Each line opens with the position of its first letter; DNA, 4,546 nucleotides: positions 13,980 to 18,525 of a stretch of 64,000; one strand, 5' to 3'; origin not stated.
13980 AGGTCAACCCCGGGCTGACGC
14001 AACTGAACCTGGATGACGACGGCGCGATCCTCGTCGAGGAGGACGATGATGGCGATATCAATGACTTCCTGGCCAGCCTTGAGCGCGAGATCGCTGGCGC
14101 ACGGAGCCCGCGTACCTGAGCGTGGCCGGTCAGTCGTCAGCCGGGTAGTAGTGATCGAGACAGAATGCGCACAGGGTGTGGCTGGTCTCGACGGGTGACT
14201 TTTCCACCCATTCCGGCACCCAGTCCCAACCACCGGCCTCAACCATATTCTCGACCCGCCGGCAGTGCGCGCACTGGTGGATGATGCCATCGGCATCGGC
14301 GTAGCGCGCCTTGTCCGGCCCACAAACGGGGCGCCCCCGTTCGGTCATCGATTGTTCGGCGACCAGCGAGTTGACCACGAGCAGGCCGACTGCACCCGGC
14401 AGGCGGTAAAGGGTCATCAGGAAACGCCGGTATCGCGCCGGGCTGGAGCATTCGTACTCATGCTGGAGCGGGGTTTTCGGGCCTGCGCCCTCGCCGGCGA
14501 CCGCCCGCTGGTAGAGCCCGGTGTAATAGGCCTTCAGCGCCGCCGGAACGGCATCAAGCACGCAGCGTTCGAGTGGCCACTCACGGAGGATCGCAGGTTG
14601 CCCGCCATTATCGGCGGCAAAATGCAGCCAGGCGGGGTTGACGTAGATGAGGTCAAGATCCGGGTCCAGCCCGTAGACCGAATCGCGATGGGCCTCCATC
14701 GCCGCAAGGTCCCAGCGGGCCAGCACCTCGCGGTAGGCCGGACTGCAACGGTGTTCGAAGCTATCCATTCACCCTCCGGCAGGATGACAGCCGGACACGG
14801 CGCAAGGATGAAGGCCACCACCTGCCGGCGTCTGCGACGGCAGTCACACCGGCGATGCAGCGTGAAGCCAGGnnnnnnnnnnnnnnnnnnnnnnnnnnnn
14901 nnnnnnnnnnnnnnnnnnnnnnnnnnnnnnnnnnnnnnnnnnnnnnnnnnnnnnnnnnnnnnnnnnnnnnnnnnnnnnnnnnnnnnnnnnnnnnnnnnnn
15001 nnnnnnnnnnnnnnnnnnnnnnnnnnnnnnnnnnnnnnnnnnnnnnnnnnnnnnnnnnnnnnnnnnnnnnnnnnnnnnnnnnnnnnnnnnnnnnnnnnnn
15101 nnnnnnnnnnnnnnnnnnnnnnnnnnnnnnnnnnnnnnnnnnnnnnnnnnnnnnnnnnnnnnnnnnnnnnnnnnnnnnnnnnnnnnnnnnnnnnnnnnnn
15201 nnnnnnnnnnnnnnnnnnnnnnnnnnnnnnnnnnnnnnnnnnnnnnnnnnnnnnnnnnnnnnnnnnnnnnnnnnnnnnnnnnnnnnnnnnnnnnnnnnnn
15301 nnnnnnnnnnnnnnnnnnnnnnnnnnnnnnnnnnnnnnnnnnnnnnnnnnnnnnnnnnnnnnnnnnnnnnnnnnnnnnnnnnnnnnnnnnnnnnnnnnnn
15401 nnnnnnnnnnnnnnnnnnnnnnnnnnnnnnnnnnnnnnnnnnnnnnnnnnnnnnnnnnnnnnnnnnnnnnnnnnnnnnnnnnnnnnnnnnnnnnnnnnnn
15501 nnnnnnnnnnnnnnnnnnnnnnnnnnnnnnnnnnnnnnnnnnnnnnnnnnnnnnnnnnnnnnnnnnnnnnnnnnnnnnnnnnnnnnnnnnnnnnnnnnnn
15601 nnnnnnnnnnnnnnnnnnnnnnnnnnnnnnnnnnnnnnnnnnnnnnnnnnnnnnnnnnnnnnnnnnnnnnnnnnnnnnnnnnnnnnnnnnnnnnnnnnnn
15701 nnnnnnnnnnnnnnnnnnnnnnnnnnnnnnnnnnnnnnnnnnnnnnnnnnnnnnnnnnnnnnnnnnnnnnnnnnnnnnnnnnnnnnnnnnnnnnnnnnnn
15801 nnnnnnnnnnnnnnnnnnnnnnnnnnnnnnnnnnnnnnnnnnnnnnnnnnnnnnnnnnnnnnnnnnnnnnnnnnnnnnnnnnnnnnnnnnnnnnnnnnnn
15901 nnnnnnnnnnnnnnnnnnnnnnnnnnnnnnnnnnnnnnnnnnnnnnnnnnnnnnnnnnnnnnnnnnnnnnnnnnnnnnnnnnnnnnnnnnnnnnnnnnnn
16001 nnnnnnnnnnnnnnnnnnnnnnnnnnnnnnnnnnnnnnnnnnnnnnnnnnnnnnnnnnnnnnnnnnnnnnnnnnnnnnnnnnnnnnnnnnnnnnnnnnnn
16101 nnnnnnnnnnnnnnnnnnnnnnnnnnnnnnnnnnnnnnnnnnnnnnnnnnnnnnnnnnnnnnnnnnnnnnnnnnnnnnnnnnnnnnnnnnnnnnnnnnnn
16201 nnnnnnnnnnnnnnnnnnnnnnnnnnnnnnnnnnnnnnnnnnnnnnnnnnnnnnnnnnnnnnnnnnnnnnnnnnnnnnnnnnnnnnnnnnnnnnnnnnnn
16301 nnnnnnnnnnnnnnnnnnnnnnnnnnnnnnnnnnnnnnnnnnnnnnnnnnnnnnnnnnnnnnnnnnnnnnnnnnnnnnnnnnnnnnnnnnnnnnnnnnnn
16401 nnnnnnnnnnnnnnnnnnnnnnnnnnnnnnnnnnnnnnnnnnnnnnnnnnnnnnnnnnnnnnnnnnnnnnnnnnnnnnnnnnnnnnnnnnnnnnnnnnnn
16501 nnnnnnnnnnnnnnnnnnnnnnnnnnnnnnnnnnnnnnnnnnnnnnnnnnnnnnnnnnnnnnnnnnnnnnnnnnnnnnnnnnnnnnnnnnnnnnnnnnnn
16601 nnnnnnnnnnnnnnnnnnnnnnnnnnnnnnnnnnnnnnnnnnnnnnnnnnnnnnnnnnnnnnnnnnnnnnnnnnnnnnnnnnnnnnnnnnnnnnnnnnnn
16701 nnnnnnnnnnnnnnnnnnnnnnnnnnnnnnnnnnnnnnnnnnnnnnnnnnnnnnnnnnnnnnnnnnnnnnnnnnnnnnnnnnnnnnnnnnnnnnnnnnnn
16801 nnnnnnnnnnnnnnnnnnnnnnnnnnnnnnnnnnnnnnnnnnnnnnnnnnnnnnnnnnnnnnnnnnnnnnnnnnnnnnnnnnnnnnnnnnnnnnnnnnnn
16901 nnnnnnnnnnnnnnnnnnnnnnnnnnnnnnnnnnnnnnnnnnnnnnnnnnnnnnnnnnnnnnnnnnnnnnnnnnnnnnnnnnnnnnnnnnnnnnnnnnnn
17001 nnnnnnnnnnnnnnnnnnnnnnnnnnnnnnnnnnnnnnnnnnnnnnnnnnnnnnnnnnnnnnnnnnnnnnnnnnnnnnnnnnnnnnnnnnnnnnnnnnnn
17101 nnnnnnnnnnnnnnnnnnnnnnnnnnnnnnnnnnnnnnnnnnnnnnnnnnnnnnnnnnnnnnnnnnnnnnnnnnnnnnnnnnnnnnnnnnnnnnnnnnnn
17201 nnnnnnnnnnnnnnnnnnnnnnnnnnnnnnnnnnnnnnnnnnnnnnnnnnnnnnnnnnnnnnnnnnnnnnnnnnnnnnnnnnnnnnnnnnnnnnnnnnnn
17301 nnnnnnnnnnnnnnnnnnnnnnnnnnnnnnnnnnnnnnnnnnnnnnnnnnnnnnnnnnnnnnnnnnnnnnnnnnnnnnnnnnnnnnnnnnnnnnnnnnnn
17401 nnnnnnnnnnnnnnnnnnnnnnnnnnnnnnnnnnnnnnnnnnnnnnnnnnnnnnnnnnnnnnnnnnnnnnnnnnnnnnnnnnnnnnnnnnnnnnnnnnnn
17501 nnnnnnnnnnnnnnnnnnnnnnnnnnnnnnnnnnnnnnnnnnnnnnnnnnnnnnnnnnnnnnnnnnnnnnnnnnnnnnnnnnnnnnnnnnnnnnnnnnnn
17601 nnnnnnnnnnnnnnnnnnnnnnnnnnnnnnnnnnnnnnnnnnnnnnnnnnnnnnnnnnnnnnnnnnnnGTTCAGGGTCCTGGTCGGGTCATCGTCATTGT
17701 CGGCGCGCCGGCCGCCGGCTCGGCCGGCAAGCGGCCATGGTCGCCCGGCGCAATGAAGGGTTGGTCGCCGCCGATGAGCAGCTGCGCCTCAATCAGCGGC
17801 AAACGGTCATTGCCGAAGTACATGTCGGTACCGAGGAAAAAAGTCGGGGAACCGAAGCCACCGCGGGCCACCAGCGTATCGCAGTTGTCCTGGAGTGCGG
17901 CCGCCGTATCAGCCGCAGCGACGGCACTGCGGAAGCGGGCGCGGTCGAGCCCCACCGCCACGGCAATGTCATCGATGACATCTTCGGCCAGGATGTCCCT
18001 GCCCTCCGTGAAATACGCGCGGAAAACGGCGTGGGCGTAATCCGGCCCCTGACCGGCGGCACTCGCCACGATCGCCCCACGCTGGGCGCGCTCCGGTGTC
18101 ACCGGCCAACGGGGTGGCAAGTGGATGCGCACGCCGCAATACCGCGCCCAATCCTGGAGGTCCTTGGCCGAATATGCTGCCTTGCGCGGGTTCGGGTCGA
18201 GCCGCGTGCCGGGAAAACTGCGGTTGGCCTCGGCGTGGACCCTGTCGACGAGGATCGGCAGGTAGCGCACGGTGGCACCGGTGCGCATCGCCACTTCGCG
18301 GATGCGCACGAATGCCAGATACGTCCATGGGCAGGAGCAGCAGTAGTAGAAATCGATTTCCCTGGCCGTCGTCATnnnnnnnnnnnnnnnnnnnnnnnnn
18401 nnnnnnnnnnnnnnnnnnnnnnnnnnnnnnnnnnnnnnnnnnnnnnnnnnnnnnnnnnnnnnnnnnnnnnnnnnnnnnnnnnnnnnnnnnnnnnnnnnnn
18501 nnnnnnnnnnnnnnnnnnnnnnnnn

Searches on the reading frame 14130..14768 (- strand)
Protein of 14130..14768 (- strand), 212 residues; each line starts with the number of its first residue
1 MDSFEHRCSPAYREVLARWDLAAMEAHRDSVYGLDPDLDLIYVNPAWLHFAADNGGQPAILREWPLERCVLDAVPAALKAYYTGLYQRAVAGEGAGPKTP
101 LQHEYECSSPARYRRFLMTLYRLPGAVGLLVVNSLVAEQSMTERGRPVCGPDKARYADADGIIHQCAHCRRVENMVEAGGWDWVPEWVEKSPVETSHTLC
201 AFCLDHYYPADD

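Call 11: search_protein_families(library=pfam, proteins=[window:14130-14768:-], max_evalue=0.01)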
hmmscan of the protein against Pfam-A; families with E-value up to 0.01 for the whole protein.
window:14130-14768:- (212 aa): 0 families

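Call 26: search_protein_families(library=ncbifam, proteins=[window:14130-14768:-], max_evalue=0.001)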
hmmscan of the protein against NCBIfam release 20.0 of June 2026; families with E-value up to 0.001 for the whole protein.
window:14130-14768:- (212 aa): 0 families

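Call 79: search_solved_structures(query=window:14130-14768:-, max_evalue=1)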
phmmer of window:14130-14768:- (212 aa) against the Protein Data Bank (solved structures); distinct sequences matched with E-value up to 1: 1.
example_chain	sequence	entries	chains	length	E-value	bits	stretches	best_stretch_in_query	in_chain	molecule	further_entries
6eff_A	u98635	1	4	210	0.2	14.5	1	34-91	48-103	NCTC10712 Siglec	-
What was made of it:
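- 14130..14768 (-): g13: a 212-aa ORF co-directional with and downstream of alpha (PAS-like N-terminus, CxxC…CxxC C-terminus). It is unique to the window and probably belongs with the adjacent two-component genes. No Pfam, NCBIfam or PDB hit (calls 11, 26, 79).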

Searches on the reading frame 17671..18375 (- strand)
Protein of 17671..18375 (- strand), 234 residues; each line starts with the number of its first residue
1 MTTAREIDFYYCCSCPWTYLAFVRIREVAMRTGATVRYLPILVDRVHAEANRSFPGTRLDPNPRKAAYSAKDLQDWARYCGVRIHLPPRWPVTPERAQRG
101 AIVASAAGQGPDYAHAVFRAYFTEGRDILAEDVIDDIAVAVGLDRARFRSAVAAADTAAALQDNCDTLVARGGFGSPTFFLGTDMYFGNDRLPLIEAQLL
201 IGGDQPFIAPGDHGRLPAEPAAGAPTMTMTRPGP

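Call 11: search_protein_families(library=pfam, proteins=[window:17671-18375:-], max_evalue=0.01)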
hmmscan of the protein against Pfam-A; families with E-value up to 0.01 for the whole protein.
window:17671-18375:- (234 aa): 1 family
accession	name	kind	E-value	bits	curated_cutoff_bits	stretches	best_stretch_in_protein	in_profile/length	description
PF01323.26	DSBA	-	1e-32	113.9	25.6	1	7-199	2-190/191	DSBA-like thioredoxin domain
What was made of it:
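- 17671..18375 (-): DsbA-fold protein resembling 2-hydroxychromene-2-carboxylate isomerase (234 aa). It has no signal peptide and a conserved monothiol CPW(S/T) motif. Its stop codon lies 2 nt before the alpha ATG. Pfam DSBA 1e-32 (call 11).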

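Call 26: search_protein_families(library=ncbifam, proteins=[window:17671-18375:-], max_evalue=0.001)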
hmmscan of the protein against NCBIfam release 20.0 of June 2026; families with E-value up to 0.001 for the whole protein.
window:17671-18375:- (234 aa): 1 family
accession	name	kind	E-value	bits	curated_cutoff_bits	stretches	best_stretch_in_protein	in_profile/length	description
NF041057.1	Rcas_1661_fam_Se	equivalog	0.00011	21.8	190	1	106-192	149-237/247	Rcas_1661 family thioredoxin-like (seleno)lipoprotein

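Call 78: search_solved_structures(query=window:17671-18375:-, max_evalue=0.01)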
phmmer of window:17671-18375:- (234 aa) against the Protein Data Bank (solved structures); distinct sequences matched with E-value up to 0.01: 6.
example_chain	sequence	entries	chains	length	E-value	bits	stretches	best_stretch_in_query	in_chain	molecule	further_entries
2imd_A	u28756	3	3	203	1.2e-19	74.3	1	7-198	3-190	2-hydroxychromene-2-carboxylate isomerase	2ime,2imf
3fz5_A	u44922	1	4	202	9.5e-12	48.4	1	6-203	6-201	Possible 2-hydroxychromene-2-carboxylate isomerase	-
5cnw_A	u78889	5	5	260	5.5e-05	26.3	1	50-184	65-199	FrnE protein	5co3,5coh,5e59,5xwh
5cp1_A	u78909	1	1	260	5.9e-05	26.2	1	50-184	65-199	FrnE protein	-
7dk9_A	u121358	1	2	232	0.0013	21.8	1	106-183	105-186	DSBA domain-containing protein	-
7dka_A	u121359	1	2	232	0.0027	20.7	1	106-183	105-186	DSBA domain-containing protein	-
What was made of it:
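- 17671..18375 (-): PDB 2imd (HCCA isomerase) E 1.2e-19 (call 78).
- The neighbouring genes encode hydrolases, an isomerase and a decarboxylase rather than respiratory components (calls 11, 26, 78).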
